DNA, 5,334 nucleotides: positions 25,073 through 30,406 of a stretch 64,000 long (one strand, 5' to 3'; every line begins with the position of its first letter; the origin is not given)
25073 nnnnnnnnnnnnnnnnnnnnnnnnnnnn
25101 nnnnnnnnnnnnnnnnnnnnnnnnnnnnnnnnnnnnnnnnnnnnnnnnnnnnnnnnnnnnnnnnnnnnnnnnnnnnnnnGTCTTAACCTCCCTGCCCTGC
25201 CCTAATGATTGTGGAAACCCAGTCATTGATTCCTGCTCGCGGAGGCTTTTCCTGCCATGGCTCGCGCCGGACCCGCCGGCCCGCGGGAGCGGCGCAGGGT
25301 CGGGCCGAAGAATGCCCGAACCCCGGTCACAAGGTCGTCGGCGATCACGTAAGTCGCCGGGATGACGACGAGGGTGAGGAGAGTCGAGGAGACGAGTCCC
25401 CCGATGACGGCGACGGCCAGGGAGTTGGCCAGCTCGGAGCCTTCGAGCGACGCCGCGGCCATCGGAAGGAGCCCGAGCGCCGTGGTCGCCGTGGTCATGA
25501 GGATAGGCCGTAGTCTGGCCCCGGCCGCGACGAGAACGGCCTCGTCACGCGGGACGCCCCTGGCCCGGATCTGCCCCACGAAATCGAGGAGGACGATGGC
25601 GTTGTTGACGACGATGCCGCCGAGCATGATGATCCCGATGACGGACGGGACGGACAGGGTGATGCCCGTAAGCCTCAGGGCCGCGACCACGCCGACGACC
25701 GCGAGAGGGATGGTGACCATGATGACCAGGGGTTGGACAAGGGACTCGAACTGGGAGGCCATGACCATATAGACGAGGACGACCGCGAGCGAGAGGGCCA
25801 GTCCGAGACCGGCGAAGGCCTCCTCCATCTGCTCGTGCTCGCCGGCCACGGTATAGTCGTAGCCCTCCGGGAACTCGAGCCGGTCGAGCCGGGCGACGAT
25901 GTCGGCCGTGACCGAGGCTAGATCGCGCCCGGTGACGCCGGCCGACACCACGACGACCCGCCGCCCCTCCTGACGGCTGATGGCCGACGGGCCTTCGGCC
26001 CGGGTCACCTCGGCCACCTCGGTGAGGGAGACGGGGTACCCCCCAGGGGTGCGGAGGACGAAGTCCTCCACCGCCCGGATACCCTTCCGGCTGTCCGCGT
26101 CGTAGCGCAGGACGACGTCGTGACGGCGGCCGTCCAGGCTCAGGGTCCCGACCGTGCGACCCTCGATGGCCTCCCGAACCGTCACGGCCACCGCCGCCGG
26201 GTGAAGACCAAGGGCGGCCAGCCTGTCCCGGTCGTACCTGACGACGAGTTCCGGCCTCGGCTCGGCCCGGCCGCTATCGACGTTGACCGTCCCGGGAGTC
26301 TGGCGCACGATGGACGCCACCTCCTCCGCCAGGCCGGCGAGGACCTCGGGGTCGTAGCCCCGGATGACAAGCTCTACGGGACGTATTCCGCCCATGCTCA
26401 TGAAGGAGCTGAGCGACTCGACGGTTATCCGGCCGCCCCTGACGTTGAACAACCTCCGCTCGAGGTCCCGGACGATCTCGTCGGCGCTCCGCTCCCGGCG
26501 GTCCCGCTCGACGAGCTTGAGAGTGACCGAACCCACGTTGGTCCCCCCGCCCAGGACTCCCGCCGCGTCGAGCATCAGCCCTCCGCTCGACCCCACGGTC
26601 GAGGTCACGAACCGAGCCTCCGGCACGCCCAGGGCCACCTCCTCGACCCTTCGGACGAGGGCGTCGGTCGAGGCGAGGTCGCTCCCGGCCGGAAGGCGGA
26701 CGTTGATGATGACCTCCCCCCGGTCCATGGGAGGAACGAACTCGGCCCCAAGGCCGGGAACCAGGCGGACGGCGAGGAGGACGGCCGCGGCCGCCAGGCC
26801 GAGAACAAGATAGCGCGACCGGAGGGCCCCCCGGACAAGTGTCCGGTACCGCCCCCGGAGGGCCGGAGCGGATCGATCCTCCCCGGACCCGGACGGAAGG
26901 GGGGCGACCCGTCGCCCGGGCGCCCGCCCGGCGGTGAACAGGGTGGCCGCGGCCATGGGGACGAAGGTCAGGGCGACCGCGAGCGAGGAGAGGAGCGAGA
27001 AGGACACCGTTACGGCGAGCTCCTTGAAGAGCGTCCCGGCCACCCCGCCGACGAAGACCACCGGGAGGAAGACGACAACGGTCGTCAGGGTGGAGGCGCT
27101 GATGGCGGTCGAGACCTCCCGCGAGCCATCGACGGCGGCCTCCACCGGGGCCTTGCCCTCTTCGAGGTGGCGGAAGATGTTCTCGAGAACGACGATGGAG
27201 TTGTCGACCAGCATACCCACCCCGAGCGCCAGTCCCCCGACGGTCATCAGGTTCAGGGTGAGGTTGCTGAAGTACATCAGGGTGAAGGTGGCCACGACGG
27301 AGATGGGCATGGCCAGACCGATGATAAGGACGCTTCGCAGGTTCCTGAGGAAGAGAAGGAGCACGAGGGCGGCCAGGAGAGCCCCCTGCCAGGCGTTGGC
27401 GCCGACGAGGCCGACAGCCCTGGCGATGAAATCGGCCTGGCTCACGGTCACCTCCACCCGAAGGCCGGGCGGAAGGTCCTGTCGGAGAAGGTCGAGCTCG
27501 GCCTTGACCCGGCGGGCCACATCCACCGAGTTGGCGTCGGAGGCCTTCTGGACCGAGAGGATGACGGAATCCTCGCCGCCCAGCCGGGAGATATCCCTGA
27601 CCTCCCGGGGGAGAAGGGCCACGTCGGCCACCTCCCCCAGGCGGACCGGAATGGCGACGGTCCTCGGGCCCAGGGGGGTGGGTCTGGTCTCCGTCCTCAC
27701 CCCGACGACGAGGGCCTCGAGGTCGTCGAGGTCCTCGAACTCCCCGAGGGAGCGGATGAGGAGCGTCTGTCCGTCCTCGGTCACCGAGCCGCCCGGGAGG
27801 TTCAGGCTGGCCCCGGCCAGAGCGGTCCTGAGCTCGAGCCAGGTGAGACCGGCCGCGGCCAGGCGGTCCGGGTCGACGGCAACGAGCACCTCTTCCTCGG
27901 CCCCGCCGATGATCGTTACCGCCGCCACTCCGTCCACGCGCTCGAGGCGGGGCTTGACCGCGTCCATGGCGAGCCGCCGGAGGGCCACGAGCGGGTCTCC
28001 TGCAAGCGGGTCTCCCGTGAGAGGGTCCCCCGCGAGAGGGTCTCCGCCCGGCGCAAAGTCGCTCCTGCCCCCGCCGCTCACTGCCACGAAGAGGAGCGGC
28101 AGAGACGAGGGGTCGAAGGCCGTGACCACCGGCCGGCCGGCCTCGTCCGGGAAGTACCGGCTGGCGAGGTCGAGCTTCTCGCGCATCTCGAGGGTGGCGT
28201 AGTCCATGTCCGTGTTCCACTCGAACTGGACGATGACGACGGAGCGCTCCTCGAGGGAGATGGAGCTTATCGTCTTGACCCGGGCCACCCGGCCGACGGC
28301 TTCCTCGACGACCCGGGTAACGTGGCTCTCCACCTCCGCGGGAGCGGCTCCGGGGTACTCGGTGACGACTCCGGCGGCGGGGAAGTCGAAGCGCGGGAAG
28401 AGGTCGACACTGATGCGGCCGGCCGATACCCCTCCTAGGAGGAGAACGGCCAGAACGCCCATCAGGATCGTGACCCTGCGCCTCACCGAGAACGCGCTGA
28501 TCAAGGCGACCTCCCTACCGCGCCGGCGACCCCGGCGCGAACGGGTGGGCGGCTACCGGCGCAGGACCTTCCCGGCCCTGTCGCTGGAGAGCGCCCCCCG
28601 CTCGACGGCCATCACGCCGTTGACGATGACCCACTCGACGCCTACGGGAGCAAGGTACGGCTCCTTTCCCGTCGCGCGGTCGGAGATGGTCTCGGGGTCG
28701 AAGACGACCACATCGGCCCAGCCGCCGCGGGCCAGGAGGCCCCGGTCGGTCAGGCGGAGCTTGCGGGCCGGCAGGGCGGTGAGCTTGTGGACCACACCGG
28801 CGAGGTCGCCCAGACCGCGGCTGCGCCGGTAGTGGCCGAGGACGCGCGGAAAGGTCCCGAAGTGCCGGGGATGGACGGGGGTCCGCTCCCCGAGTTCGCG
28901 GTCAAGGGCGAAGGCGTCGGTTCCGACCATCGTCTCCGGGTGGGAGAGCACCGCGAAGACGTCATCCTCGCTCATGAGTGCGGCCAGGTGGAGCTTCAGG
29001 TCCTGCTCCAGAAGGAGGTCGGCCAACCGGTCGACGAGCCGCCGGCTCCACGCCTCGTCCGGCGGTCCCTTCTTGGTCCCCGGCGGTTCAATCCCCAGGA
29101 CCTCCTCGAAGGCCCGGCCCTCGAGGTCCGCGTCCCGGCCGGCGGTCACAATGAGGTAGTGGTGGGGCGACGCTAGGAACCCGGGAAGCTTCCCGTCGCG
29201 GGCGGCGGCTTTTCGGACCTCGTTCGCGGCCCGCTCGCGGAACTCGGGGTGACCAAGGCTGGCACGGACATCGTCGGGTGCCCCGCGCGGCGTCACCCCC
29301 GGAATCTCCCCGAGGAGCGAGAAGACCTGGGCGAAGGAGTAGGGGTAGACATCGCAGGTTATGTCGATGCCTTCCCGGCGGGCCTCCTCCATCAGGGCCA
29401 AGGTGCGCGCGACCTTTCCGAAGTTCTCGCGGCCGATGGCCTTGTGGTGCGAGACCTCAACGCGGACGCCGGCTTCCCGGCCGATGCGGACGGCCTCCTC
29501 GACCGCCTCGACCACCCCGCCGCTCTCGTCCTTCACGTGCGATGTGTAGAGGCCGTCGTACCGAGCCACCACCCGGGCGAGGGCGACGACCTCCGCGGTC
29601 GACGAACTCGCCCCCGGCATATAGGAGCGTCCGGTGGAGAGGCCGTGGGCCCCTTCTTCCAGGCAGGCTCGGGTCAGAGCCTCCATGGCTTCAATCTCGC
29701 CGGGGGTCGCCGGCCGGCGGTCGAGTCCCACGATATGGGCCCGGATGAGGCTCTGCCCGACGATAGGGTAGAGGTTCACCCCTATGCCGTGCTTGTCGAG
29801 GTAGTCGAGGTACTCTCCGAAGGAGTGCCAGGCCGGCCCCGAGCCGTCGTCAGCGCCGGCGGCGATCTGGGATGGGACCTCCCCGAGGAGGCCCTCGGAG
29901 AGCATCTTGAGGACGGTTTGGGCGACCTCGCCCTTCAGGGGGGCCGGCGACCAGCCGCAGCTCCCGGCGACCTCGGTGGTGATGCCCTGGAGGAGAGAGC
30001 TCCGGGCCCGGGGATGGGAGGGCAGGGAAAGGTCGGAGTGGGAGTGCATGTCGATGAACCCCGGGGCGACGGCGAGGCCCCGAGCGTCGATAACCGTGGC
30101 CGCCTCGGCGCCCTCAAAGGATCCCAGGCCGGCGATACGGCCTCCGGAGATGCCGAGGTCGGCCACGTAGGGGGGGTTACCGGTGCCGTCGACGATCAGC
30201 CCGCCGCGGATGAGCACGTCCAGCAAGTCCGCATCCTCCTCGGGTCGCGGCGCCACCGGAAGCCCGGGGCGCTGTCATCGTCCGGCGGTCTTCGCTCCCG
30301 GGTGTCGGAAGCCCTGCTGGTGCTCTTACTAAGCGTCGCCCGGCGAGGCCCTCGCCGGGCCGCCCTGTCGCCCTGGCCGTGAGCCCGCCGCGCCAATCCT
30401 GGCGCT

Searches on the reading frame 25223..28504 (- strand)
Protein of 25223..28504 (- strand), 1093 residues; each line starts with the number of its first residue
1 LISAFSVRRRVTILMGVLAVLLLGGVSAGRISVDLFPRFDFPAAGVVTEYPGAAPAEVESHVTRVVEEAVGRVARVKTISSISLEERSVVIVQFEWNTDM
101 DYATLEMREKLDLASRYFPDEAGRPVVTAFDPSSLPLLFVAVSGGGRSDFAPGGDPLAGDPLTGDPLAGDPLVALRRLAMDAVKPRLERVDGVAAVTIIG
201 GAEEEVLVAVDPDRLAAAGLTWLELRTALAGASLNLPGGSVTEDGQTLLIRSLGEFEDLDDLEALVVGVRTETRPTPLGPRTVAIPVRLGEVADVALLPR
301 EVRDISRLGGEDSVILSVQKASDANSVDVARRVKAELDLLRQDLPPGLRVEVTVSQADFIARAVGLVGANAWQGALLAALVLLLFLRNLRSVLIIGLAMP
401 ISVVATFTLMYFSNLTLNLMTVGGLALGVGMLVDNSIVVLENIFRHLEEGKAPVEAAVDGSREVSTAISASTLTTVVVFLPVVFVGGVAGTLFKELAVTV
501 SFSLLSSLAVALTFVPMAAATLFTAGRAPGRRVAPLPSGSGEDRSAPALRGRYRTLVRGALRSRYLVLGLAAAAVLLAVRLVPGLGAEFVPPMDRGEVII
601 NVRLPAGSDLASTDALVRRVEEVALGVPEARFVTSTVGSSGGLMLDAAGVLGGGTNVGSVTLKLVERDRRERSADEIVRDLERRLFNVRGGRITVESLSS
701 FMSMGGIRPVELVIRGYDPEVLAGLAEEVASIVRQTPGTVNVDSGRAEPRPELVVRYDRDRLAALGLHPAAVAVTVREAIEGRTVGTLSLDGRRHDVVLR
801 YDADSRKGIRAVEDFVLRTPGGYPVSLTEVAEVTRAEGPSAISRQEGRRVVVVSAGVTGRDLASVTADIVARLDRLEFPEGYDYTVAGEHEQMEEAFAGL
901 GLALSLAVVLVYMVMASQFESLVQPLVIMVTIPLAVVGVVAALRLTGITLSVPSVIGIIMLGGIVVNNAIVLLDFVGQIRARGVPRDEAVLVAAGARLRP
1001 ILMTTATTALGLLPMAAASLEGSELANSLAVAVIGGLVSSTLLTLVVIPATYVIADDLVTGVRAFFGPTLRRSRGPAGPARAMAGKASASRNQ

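Call 10: search_protein_families(library=pfam, proteins=[window:25223-28504:-], max_evalue=0.001)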
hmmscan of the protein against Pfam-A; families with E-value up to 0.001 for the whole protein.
window:25223-28504:- (1093 aa): 2 families
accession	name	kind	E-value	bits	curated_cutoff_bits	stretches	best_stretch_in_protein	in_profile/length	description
PF00873.25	ACR_tran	-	1.1e-241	805.2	28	1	2-1055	1-1020/1021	AcrB/AcrD/AcrF family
PF02355.23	SecD_SecF_C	-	1.4e-05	25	20.5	1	902-1044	35-175/189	Protein export membrane protein SecD/SecF, C-terminal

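Call 11: search_protein_families(library=padloc, proteins=[window:25223-28504:-], max_evalue=0.001)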
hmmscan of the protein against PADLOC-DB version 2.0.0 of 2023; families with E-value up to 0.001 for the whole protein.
window:25223-28504:- (1093 aa): 0 families

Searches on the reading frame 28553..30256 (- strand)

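Call 10: search_protein_families(library=pfam, proteins=[window:28553-30256:-], max_evalue=0.001)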
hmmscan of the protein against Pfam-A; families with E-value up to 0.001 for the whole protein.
window:28553-30256:- (567 aa): 2 families
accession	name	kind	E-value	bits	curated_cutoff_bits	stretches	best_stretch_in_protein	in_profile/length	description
PF07969.17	Amidohydro_3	-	9.6e-23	81.8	29.7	1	55-549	2-470/472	Amidohydrolase family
PF01979.26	Amidohydro_1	-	0.00022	21.1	25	0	476-529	275-323/345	Amidohydrolase family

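Call 11: search_protein_families(library=padloc, proteins=[window:28553-30256:-], max_evalue=0.001)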
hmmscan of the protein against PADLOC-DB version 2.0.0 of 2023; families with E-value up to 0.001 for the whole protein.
window:28553-30256:- (567 aa): 0 families
